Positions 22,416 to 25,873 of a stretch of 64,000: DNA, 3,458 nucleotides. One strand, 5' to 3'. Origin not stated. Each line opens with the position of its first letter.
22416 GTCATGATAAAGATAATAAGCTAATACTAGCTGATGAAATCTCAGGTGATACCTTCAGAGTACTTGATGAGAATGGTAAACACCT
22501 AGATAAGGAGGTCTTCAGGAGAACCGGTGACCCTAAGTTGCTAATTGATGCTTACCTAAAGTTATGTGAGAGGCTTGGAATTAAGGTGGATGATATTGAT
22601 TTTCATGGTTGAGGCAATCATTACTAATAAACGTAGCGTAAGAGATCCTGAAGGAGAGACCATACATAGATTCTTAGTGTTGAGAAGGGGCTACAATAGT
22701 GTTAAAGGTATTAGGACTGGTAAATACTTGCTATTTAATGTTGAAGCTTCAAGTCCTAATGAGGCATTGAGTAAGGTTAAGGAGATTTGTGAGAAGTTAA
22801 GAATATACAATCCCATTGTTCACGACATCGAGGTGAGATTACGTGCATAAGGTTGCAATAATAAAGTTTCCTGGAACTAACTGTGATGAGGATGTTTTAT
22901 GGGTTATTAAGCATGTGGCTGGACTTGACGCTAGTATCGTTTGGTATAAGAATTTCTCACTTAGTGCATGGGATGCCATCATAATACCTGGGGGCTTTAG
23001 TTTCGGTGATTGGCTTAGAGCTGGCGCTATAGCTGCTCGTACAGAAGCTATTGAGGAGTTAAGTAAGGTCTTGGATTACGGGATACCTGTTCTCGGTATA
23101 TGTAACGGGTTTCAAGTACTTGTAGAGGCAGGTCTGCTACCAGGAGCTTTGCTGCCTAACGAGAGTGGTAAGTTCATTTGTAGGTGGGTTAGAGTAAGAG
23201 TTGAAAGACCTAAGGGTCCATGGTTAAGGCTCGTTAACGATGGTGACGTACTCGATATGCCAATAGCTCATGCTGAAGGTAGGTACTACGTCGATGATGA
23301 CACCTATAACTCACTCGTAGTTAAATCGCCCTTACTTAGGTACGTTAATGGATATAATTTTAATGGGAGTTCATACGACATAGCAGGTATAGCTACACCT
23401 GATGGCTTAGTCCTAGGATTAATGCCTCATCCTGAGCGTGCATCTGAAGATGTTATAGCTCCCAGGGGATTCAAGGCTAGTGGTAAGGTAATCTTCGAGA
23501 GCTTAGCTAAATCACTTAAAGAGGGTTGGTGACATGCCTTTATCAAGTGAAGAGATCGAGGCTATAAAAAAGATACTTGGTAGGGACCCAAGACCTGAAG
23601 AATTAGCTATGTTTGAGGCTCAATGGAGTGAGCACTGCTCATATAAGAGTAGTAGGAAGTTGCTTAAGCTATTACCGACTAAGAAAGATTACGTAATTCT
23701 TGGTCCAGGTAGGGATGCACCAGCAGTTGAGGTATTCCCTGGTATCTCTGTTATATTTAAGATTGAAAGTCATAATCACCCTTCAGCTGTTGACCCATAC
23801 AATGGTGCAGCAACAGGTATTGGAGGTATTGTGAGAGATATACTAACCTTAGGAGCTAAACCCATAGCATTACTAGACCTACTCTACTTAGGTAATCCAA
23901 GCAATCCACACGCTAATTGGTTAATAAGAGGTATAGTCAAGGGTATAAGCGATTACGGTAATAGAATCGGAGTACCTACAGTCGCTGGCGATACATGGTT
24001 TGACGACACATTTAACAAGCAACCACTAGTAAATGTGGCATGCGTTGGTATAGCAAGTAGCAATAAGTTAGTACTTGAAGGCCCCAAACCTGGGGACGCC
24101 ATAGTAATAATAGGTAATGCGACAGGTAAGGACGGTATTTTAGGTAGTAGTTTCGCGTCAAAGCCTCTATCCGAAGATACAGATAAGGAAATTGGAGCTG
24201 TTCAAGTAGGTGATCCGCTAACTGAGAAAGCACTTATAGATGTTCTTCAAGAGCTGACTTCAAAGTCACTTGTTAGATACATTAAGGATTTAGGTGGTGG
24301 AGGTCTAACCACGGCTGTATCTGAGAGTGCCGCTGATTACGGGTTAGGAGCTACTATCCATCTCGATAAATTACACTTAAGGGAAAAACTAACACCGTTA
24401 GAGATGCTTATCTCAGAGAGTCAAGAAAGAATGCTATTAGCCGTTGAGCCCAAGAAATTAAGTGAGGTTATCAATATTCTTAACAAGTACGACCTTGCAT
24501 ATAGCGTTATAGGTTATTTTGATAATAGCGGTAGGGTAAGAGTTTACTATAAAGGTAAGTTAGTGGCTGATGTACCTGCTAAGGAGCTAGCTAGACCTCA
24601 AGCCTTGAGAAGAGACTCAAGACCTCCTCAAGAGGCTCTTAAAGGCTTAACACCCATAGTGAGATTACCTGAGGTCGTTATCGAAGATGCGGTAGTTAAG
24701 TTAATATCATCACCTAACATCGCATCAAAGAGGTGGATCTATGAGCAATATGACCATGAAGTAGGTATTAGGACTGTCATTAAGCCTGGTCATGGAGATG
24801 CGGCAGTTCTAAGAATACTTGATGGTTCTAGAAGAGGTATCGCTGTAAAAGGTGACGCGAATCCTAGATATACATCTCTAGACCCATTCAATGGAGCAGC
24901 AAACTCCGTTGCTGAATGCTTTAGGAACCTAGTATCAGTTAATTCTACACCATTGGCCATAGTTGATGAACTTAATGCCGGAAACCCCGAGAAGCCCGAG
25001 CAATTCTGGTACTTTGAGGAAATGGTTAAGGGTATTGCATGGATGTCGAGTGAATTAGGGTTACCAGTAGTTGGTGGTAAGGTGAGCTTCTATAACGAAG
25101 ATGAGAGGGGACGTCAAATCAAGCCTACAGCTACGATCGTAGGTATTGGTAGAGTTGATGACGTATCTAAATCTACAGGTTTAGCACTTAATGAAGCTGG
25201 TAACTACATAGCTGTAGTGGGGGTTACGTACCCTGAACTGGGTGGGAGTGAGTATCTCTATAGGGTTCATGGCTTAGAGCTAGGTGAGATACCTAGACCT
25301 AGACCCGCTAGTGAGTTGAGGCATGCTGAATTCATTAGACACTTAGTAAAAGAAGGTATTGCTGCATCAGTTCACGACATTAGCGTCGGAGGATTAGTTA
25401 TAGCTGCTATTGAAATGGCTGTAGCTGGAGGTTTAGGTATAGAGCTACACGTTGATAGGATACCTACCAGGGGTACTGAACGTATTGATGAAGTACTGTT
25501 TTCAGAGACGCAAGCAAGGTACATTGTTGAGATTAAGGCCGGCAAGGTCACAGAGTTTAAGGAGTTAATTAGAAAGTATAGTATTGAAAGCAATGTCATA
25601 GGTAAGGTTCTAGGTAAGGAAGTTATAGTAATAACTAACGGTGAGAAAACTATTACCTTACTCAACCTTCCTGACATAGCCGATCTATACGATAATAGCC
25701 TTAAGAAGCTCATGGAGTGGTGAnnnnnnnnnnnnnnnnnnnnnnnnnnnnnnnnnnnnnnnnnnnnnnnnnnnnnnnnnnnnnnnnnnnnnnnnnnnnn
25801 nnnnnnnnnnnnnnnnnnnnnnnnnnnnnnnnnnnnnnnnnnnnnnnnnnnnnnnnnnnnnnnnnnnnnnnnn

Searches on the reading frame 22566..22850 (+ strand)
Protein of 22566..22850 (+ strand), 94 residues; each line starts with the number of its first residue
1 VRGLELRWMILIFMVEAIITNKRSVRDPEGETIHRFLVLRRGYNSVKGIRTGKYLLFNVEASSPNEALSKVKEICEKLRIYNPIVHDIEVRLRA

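Call 4: search_protein_families(library=pfam, proteins=[window:22566-22850:+])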
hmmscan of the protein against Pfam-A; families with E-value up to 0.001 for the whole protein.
window:22566-22850:+ (94 aa): 1 family
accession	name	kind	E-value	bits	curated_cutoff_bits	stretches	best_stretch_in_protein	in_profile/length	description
PF02700.19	PurS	-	2.5e-22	79.3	22.2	1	15-91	2-76/77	Phosphoribosylformylglycinamidine (FGAM) synthase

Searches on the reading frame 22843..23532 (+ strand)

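Call 4: search_protein_families(library=pfam, proteins=[window:22843-23532:+])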
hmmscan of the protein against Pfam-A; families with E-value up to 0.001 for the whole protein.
window:22843-23532:+ (229 aa): 4 families
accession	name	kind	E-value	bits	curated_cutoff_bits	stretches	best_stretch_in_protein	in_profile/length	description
PF13507.12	GATase_5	-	2.4e-41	142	27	1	2-207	2-236/260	CobB/CobQ-like glutamine amidotransferase domain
PF00117.34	GATase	-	8.1e-07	29.3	22.8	1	28-96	22-88/190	Glutamine amidotransferase class-I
PF07685.20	GATase_3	-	1.4e-06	28.5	27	1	31-95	28-90/196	CobB/CobQ-like glutamine amidotransferase domain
PF01965.30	DJ-1_PfpI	-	1e-05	25.9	26.6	1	36-101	55-115/165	DJ-1/PfpI family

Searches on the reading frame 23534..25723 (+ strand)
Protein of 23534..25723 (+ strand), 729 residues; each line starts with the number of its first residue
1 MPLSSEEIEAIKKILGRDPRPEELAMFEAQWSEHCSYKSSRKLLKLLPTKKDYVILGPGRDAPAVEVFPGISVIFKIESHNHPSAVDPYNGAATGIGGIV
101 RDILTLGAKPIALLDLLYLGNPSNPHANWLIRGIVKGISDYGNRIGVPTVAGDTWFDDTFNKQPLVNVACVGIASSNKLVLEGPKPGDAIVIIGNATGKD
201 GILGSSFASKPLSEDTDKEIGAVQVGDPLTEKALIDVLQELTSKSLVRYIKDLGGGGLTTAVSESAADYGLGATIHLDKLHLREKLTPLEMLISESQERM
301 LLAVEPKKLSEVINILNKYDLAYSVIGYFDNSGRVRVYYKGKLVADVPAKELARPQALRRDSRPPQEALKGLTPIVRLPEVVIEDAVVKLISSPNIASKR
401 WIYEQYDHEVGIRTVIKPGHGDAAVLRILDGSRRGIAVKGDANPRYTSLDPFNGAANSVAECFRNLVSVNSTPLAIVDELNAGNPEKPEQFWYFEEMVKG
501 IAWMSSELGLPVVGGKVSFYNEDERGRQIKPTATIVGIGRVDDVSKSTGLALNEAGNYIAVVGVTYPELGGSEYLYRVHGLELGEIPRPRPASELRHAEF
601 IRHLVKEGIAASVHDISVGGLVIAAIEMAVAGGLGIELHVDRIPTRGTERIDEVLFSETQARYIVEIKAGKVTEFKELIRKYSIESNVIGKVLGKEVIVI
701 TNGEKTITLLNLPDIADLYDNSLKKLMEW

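Call 4: search_protein_families(library=pfam, proteins=[window:23534-25723:+])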
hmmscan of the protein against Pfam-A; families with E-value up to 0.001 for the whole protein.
window:23534-25723:+ (729 aa): 3 families
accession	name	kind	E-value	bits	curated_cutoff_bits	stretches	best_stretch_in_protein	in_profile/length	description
PF02769.27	AIRS_C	-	7e-58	195.7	23.1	2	185-340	1-156/156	AIR synthase related protein, C-terminal domain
PF00586.29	AIRS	-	4e-47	159.7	24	2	60-174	2-112/112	AIR synthase related protein, N-terminal domain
PF18072.6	FGAR-AT_linker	-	5.2e-11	43.3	26.6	1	2-38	11-50/50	Formylglycinamide ribonucleotide amidotransferase linker domain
